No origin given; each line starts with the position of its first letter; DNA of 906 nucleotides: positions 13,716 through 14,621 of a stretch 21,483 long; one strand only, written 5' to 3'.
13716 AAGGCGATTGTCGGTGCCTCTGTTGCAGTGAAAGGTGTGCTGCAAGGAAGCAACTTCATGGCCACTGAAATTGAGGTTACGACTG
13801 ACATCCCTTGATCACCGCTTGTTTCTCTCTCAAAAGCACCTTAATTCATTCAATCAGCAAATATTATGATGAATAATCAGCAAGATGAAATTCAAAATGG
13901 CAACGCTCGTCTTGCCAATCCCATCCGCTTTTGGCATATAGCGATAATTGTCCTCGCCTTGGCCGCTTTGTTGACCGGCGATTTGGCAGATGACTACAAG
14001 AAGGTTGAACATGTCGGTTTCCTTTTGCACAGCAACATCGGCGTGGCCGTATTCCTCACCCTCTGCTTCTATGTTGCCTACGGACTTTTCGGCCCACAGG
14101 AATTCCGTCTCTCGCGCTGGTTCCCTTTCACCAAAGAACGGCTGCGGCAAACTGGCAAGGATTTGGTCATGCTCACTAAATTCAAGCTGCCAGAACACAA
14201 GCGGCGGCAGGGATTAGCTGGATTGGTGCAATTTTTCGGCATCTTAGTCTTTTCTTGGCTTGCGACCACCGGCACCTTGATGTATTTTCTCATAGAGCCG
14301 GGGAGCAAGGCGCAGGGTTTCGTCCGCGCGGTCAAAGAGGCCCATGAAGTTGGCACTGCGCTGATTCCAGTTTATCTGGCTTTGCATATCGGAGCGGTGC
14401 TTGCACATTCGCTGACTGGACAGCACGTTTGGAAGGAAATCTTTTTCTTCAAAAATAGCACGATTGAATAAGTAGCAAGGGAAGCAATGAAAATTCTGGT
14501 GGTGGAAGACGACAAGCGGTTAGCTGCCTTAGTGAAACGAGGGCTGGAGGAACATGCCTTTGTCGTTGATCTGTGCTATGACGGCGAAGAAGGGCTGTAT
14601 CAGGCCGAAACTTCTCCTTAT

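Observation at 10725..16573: Two-component-linked cluster of six small secreted proteins (two unusual families) plus a membrane cytochrome b: candidate undescribed periplasmic system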

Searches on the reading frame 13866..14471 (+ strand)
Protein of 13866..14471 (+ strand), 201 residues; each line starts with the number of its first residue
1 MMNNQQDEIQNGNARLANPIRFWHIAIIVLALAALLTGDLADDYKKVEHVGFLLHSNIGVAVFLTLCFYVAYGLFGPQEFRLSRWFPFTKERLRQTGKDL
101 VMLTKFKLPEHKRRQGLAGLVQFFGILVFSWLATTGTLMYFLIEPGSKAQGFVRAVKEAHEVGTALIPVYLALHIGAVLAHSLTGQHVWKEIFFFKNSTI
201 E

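Call 3: search_protein_families(library=pfam, max_evalue=1, proteins=[window:13866-14468:+])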
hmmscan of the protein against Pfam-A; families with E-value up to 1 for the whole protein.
seq(201 aa): 2 families
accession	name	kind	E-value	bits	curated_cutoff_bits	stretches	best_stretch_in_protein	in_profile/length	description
PF01292.26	Ni_hydr_CYTB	-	1.9e-18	67.3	30.1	1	18-193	4-177/179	Prokaryotic cytochrome b561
PF14358.11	DUF4405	-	0.014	16.3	26.7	1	124-176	5-63/66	Domain of unknown function (DUF4405)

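Call 4: search_protein_families(library=ncbifam, max_evalue=1, proteins=[window:13866-14468:+])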
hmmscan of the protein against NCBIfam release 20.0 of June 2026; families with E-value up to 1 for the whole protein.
seq(201 aa): 0 families

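Call 7: find_encoding_contigs(protein=window:13866-14471:+, flank=10000, max_places=6)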
Protein window:13866-14471:+ (201 aa): 8 contigs read that carry it; 6 places shown.
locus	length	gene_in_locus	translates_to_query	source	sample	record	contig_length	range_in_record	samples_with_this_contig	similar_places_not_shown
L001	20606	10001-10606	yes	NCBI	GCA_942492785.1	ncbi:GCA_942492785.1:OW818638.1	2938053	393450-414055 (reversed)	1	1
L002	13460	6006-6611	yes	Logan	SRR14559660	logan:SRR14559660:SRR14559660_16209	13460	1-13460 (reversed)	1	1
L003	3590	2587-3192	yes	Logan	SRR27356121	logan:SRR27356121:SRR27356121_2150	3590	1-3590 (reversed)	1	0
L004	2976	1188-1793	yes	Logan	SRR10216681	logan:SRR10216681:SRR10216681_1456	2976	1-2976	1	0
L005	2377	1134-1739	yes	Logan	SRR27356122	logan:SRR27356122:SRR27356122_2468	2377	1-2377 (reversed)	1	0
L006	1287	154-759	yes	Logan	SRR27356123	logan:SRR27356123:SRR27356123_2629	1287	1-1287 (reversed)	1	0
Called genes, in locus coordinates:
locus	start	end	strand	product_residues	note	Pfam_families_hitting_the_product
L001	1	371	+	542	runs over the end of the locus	PF05547:Peptidase_M6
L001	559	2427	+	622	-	PF13522:GATase_6, PF13537:GATase_7, PF00733:Asn_synthase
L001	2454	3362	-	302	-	PF02653:BPD_transp_2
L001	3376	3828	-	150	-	PF18955:DUF5698, PF10035:DUF2179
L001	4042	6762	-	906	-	PF01368:DHH (weak), PF00571:CBS, PF01743:PolyA_pol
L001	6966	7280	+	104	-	-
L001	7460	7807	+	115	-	PF18914:DUF5666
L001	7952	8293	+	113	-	-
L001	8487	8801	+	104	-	PF18914:DUF5666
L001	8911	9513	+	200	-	PF18914:DUF5666 (weak)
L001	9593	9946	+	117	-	PF18914:DUF5666 (weak)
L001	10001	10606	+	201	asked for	PF01292:Ni_hydr_CYTB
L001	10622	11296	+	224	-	PF00072:Response_reg, PF00486:Trans_reg_C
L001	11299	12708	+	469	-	PF00672:HAMP, PF00512:HisKA, PF02518:HATPase_c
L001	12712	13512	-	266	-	PF00899:ThiF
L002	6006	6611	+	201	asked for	PF01292:Ni_hydr_CYTB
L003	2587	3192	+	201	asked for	PF01292:Ni_hydr_CYTB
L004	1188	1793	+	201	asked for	PF01292:Ni_hydr_CYTB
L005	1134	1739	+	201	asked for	PF01292:Ni_hydr_CYTB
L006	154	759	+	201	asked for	PF01292:Ni_hydr_CYTB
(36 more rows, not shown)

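Call 28: search_solved_structures(query=window:13866-14471:+, max_evalue=1, show_alignments=2)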
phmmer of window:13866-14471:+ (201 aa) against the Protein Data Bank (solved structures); distinct sequences matched with E-value up to 1: 0.

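Call 56: find_homologous_proteins(query=window:13866-14471:+, max_evalue=0.00001)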
Query window:13866-14471:+ (201 aa): 71 proteins with E <= 0.00001 among 2671 candidates.
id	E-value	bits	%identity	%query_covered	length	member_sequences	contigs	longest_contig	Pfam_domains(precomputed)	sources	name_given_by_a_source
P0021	1.3e-130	451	100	100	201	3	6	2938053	PF01292.27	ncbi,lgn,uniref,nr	ncbi:MAG: cytochrome b [Candidatus Electronema aureum]|uniref:Cytochrome b n=1 Tax=Candidatus Electr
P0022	6.7e-95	334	73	99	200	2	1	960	PF01292.27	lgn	-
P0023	1.3e-94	334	72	98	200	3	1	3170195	PF01292.27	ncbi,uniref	ncbi:MAG: cytochrome b/b6 domain-containing protein [Candidatus Electronema sp. V4]|uniref:cytochrom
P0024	1.7e-94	333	74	99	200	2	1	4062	PF01292.27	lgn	-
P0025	1.4e-91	324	73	100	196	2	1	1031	PF01292.27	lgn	-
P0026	4.3e-90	319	72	98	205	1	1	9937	PF01292.27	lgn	-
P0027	1.2e-89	317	71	98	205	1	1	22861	PF01292.27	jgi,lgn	jgi:cytochrome b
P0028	1.3e-88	314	67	99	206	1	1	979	PF01292.27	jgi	jgi:cytochrome b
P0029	5.8e-88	312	67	100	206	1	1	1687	PF01292.27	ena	-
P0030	1.0e-86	308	70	95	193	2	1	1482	PF01292.27,PF03706.19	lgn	-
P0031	1.0e-85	305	69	94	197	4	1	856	PF01292.27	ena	-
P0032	1.4e-85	304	71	94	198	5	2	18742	PF01292.27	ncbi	-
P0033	1.3e-84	301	68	99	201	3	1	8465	PF01292.27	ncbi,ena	-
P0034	4.2e-84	299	64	98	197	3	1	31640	PF01292.27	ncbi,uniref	ncbi:cytochrome b/b6 domain-containing protein [Candidatus Electronema sp. PJ]|uniref:cytochrome b/b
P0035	2.2e-83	297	67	94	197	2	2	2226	PF01292.27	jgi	jgi:cytochrome b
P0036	4.0e-83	296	68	94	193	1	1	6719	PF01292.27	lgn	-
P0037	8.3e-83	295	67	94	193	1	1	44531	PF01292.27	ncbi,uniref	ncbi:cytochrome b/b6 domain-containing protein [Candidatus Electronema sp. TJ]|uniref:cytochrome b/b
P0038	8.9e-83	295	69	93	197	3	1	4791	PF01292.27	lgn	-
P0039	1.6e-82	294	64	99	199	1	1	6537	PF01292.27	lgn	-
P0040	1.7e-82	294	64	98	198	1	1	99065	PF01292.27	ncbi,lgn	-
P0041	1.2e-81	291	64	99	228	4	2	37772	PF01292.27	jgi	jgi:cytochrome b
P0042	3.8e-81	290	64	100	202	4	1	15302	PF01292.27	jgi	jgi:cytochrome b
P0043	6.1e-81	289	67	93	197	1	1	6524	PF01292.27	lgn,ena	-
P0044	7.1e-80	285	63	98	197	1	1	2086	PF01292.27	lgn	-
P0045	1.3e-79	285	66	92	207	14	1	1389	PF01292.27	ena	-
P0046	1.4e-79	285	62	100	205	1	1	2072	PF01292.27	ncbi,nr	ncbi:MAG: cytochrome b/b6 domain-containing protein [Candidatus Electrothrix sp. AR3]|nr:cytochrome 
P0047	2.3e-79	284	63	98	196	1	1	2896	PF01292.27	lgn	-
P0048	3.8e-79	283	63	98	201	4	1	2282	PF01292.27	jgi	jgi:cytochrome b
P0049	3.9e-79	283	66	92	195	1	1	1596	PF01292.27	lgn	-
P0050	4.1e-79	283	64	94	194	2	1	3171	PF01292.27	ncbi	-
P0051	2.5e-78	280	66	98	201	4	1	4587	PF01292.27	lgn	-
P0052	6.7e-78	279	64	94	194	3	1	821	PF01292.27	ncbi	-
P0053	1.3e-77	278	61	100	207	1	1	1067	PF01292.27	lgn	-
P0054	2.0e-77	277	60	100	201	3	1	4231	PF01292.27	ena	-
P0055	2.1e-77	277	60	99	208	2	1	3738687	PF01292.27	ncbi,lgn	ncbi:MAG: cytochrome b/b6 domain-containing protein [Candidatus Electrothrix sp. YB6]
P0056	1.1e-76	275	65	93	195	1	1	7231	PF01292.27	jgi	jgi:cytochrome b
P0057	4.8e-74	266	59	99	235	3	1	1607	PF01292.27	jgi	jgi:cytochrome b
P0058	7.7e-74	266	62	90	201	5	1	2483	PF01292.27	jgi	-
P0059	3.5e-73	264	57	98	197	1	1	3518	PF01292.27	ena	-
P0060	6.3e-73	263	59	100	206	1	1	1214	PF01292.27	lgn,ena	-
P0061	7.7e-73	262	59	100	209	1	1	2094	PF01292.27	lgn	-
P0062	8.0e-72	259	58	98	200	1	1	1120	PF01292.27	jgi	-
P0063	1.2e-71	259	56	100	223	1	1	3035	PF01292.27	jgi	jgi:cytochrome b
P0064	5.6e-70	253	55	98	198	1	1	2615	PF01292.27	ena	-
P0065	1.2e-69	252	59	90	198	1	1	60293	PF01292.27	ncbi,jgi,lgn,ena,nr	ncbi:MAG: cytochrome b/b6 domain-containing protein [Desulfobulbaceae bacterium]|nr:cytochrome b/b6 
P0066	5.1e-69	250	67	85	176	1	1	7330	PF01292.27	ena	-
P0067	2.0e-67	245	58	90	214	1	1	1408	PF01292.27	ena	-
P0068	4.5e-65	237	56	100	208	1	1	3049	PF01292.27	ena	-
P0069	5.5e-65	237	55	99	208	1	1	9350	PF01292.27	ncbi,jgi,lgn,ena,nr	ncbi:MAG: cytochrome b/b6 domain-containing protein [Desulfobulbaceae bacterium]|nr:cytochrome b/b6 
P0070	1.5e-64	235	51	99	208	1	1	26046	PF01292.27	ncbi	-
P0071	1.8e-62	229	55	90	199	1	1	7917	PF01292.27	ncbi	-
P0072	2.4e-59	218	51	99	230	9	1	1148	PF01292.27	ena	-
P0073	3.5e-59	218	51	100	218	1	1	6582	PF01292.27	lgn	-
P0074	1.2e-57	213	52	89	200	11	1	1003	PF01292.27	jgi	-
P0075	3.2e-57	212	51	91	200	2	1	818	PF01292.27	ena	-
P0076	6.7e-57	210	53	90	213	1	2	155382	PF01292.27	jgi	jgi:cytochrome b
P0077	1.2e-56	210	52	91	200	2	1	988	PF01292.27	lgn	-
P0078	1.3e-56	210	49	98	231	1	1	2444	PF01292.27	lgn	-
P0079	3.0e-55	205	53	87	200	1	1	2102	PF01292.27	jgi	jgi:cytochrome b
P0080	4.2e-55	205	50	91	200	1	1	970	PF01292.27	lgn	-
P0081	2.8e-50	189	61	66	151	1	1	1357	PF01292.27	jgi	jgi:hypothetical protein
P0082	2.1e-49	186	47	81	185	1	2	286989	PF01292.27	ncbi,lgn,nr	ncbi:MAG: cytochrome b/b6 domain-containing protein [Betaproteobacteria bacterium]|nr:cytochrome b/b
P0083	2.2e-48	183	47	92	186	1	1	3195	PF01292.27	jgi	-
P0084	4.2e-46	175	51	78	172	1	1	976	PF01292.27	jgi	-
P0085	4.5e-46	175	43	92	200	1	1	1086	PF01292.27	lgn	-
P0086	1.4e-45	174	45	86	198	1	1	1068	PF01292.27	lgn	-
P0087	1.5e-42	164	47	83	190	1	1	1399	PF01292.27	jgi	jgi:cytochrome b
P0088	4.0e-42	162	42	84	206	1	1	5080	PF01292.27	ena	-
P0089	6.9e-41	158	41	97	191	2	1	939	PF01292.27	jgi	jgi:cytochrome b561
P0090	1.4e-37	147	40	94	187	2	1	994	PF01292.27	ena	-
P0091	4.1e-27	113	45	59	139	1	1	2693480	PF01292.27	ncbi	ncbi:MAG: cytochrome b/b6 domain-containing protein, partial [Nitrospiraceae bacterium]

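Call 57: find_encoding_contigs(protein=P0082, flank=8000, max_places=2)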
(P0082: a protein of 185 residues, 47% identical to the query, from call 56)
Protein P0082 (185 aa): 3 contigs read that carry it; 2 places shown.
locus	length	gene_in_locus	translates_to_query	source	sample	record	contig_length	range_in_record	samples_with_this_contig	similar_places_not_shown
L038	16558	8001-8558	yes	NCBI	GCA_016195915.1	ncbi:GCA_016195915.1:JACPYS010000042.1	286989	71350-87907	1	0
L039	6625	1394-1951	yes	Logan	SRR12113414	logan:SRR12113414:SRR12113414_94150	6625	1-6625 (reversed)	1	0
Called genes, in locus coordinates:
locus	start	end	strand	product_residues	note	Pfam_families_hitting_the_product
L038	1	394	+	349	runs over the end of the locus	PF00005:ABC_tran, PF13304:AAA_21, PF08352:oligo_HPY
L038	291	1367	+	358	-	PF00005:ABC_tran, PF08352:oligo_HPY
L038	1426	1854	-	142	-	PF01842:ACT (weak)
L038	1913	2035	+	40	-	-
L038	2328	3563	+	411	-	PF12573:OxoDH_E1alpha_N, PF00676:E1_dh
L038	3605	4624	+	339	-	PF02779:Transket_pyr, PF02780:Transketolase_C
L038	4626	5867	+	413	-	PF00364:Biotin_lipoyl, PF02817:E3_binding, PF00198:2-oxoacid_dh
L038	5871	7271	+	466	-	PF00890:FAD_binding_2 (faint), PF01134:GIDA (weak), PF01266:DAO (faint), PF07992:Pyr_redox_2, PF12831:FAD_oxidored (weak), PF13450:NAD_binding_8 (faint), PF00070:Pyr_redox, PF02852:Pyr_redox_dim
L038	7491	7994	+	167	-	-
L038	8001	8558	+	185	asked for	PF01292:Ni_hydr_CYTB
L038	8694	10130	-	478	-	PF13173:AAA_14, PF13635:DUF4143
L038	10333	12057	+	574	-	PF22007:DUF6930, PF23988:DUF7309, PF02810:SEC-C (weak)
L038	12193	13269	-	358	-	PF00581:Rhodanese, PF26341:AAA_SelU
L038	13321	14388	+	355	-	PF00586:AIRS, PF02769:AIRS_C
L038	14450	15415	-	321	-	PF02353:CMAS, PF13489:Methyltransf_23 (weak), PF07021:MetW, PF13847:Methyltransf_31 (weak), PF08241:Methyltransf_11, PF08242:Methyltransf_12, PF13649:Methyltransf_25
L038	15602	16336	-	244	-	PF00392:GntR, PF14502:HTH_41 (faint), PF07702:UTRA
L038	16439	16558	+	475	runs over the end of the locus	PF03972:MmgE_PrpD_N, PF19305:MmgE_PrpD_C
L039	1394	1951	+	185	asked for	PF01292:Ni_hydr_CYTB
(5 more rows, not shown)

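Call 58: find_encoding_contigs(protein=P0076, flank=8000, max_places=2)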
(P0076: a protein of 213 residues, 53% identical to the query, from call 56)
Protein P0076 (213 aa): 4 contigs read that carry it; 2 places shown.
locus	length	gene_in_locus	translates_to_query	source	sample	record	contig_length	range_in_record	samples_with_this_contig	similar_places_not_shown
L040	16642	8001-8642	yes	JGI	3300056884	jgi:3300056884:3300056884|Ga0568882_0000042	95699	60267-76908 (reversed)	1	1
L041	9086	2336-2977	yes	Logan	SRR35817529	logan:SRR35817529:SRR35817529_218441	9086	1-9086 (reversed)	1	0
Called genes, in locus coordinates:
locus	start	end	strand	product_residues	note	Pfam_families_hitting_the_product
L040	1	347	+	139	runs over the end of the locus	PF01029:NusB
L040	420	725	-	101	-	-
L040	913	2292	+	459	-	PF00206:Lyase_1, PF10397:ADSL_C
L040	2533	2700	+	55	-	-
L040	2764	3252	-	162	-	PF01936:NYN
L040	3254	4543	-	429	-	PF01259:SAICAR_synt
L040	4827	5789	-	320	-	PF00006:ATP-synt_ab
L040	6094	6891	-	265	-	PF00795:CN_hydrolase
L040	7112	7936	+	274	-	PF18914:DUF5666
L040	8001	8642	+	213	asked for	PF01292:Ni_hydr_CYTB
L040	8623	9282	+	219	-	-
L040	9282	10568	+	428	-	PF14522:Cytochrome_C7 (faint), PF02085:Cytochrom_CIII (faint), PF14537:Cytochrom_c3_2 (faint), PF22113:Mtrc-MtrF_II-IV_dom (faint)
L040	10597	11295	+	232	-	PF01596:Methyltransf_3, PF08704:GCD14 (weak), PF13578:Methyltransf_24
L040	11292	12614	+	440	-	PF00324:AA_permease, PF13520:AA_permease_2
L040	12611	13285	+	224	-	PF00072:Response_reg, PF00486:Trans_reg_C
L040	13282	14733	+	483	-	PF00672:HAMP, PF00512:HisKA, PF02518:HATPase_c, PF13581:HATPase_c_2 (weak)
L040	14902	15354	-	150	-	PF00383:dCMP_cyt_deam_1, PF14437:MafB19-deam, PF14439:Bd3614-deam (weak)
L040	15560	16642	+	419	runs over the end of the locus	PF00579:tRNA-synt_1b, PF22421:SYY_C-terminal (weak), PF01479:S4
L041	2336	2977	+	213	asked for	PF01292:Ni_hydr_CYTB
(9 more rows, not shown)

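Call 59: find_encoding_contigs(protein=P0070, flank=8000, max_places=2)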
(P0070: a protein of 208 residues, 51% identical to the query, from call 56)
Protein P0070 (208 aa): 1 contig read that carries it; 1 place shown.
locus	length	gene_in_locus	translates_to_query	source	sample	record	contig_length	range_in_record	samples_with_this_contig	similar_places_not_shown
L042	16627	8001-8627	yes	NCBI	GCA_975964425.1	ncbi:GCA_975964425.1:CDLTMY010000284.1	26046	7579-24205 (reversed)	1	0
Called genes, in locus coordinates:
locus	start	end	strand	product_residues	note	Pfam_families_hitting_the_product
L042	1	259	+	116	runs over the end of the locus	PF01909:NTP_transf_2, PF18765:Polbeta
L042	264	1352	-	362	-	PF01544:CorA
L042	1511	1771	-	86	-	PF12636:DUF3781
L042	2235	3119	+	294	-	-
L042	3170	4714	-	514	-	PF18998:Flg_new_2 (weak), PF17517:IgGFc_binding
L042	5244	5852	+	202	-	-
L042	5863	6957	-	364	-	PF01757:Acyl_transf_3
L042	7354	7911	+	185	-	PF18914:DUF5666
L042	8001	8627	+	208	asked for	PF01292:Ni_hydr_CYTB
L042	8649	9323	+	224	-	PF00072:Response_reg, PF00486:Trans_reg_C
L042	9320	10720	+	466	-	PF00672:HAMP (faint), PF00512:HisKA, PF02518:HATPase_c, PF13581:HATPase_c_2 (faint)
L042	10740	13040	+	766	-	PF04734:Ceramidase_alk, PF17048:Ceramidse_alk_C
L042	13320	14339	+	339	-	PF14391:DUF4421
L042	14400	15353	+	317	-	PF03537:Glyco_hydro_114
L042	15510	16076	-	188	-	-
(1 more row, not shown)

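Call 70: search_protein_families(library=ncbifam, max_evalue=0.001, proteins=[L040:8623-9282:+, L038:7491-7994:+])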
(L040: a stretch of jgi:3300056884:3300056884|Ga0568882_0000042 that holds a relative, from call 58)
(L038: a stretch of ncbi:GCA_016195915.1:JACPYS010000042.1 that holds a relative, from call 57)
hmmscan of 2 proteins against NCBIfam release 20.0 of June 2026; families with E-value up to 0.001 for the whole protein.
L040:8623-9282:+ (219 aa): 0 families

L038:7491-7994:+ (167 aa): 0 families

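Call 79: search_protein_families(library=pfam, max_evalue=0.001, proteins=[L040:8623-9282:+, L038:7491-7994:+])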
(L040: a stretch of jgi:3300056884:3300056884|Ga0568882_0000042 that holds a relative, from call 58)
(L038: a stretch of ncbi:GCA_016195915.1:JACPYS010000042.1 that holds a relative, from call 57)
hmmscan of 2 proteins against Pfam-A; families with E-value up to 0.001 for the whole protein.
L040:8623-9282:+ (219 aa): 1 family
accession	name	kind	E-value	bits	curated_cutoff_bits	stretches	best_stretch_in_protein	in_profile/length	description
PF01292.26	Ni_hydr_CYTB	-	0.00083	19.6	30.1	0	46-218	21-168/179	Prokaryotic cytochrome b561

L038:7491-7994:+ (167 aa): 0 families

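Call 84: predict_structure(alignment_id=A4)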
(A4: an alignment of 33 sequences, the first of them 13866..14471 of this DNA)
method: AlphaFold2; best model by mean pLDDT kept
length: 201 residues; sequences in the alignment: 33
mean_pLDDT: 86.8   pTM: 0.82
mean pLDDT of the five models: 86.8, 86.0, 85.2, 82.4, 81.3
residues with pLDDT >= 90: 122; 70-90: 54; 50-70: 19; < 50: 6
segments of 3 or more residues with pLDDT < 50: 1-3, 199-201
pLDDT, mean of each block of 10 residues (from residue 1): 50 76 94 93 77 94 97 92 91 93 87 82 96 97 85 96 96 92 86 68 39
secondary structure, 60 per line:
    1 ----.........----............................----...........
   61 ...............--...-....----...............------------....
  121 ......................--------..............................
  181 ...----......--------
elements in order: H5-13 H18-45 H50-75 H82-85 H90-104 H117-142 H151-183 H188-193

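Call 86: fold_search(model_id=the predicted structure, library=pdb)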
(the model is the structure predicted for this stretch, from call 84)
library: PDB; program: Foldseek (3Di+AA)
matches with E <= 10: 252; with E <= 0.001: 0
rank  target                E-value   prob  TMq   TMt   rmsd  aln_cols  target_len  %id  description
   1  1kqf_C                9.1e-02  0.99  0.55  0.51   5.2       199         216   13  FORMATE DEHYDROGENASE N FROM E. COLI (released 2002-03-15)
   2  9p93_R                8.2e-01  0.28  0.27  0.19   9.9       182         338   15  Cryo-EM structure of the PAC1sR-VIP-Gs complex (released 2025-11-19)
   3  9hnq_D                9.6e-01  0.33  0.28  0.19   9.6       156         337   15  a5b3 GABAA Receptor bound to GABA and Mb25 in desensitized state in detergent micelles (released 2025-12-24)
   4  8c20_C                1.2e+00  0.16  0.26  0.19  10.4       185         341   12  Tetrameric 5-HT3aR in Salipro (holo state, symmetric) (released 2024-07-10)
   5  4u9n_A                1.2e+00  0.08  0.17  0.17  17.2       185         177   16  Structure of a membrane protein (released 2014-12-03)
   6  2ap3                  1.3e+00  0.54  0.40  0.41   9.0       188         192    8  1.6 A Crystal Structure of a Conserved Protein of Unknown Function from Staphylococcus aureus (released 2005-09-27)
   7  7z14_E                1.3e+00  0.18  0.23  0.16  10.9       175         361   13  Cryo-EM structure of Torpedo nicotinic acetylcholine receptor in complex with a short-chain neurotoxin. (released 2022-08-17)
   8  7tai_A                1.5e+00  0.44  0.38  0.21   7.1       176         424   17  Structure of STEAP2 in complex with ligands (released 2023-01-25)
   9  7n0m_A                1.6e+00  0.30  0.35  0.16   9.0       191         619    9  Inactivated state of 2-APB-bound wildtype rat TRPV2 in nanodiscs (released 2022-05-04)
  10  8ucd_A                1.7e+00  0.23  0.34  0.29  10.1       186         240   13  Cryo-EM structure of human STEAP1 in complex with AMG 509 Fab (released 2023-11-22)
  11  8ucd_B                1.7e+00  0.18  0.31  0.28  10.2       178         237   11  Cryo-EM structure of human STEAP1 in complex with AMG 509 Fab (released 2023-11-22)
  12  9k3s_B                1.9e+00  0.11  0.24  0.18  15.3       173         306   13  Cryo-EM structure of E coli pstSCAB in the catalytic intermediate state (released 2026-02-18)
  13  8xma_A                2.0e+00  0.08  0.21  0.16  17.4       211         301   10  Cryo-EM structure of human ZnT1 WT, in the presence of zinc, determined in an outward-facing conformation (released 2024-10-30)
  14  4bne_B                2.0e+00  0.07  0.21  0.16  37.5       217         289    9  Pacsin2 Interacts with Membranes and Actin-Filaments (released 2014-05-14)
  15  6z3w_C                2.0e+00  0.04  0.15  0.16  26.4       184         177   10  Human ER membrane protein complex (released 2020-07-15)
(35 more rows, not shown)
